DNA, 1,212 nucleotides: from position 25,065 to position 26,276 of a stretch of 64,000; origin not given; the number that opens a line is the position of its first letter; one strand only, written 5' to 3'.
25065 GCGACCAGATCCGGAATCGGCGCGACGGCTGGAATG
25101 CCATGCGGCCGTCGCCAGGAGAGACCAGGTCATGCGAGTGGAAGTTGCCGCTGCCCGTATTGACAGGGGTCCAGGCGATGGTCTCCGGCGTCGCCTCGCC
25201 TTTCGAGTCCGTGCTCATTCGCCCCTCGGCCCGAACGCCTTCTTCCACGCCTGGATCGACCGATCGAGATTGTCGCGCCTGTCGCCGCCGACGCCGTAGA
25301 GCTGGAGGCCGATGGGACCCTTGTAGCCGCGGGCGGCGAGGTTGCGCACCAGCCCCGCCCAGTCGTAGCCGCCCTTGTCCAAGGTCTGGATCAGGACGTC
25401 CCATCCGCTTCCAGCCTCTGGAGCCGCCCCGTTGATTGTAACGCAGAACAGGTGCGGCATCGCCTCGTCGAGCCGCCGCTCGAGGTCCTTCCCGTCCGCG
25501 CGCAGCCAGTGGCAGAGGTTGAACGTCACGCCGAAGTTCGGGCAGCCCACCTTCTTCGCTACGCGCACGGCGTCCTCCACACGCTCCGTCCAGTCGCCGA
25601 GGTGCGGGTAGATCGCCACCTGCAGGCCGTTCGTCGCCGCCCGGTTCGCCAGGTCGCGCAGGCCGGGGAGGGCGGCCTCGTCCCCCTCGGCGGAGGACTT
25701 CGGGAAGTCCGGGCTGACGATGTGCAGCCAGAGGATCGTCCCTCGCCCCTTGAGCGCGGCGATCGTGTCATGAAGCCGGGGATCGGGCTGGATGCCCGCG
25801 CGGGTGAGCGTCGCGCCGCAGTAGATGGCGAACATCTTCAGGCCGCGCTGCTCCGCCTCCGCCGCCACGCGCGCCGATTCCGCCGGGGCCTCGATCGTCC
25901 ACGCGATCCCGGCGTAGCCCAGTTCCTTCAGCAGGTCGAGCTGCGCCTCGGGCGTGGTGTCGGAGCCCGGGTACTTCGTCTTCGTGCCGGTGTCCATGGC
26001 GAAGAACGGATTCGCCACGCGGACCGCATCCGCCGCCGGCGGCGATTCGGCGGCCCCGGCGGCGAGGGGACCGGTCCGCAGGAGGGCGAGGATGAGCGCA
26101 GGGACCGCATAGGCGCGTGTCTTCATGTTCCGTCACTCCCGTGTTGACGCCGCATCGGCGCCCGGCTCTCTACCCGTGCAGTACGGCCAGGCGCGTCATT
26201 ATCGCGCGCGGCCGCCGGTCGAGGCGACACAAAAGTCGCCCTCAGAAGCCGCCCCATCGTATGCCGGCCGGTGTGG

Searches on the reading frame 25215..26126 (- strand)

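Call 66: search_protein_families(library=pfam, max_evalue=0.000001, proteins=[window:25215-26126:-])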
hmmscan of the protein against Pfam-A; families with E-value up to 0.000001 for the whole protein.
window:25215-26126:- (303 aa): 1 family
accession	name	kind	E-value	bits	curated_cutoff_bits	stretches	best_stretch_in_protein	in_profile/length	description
PF01261.30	AP_endonuc_2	-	3.1e-21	76.6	31.1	1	63-296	1-248/249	Xylose isomerase-like TIM barrel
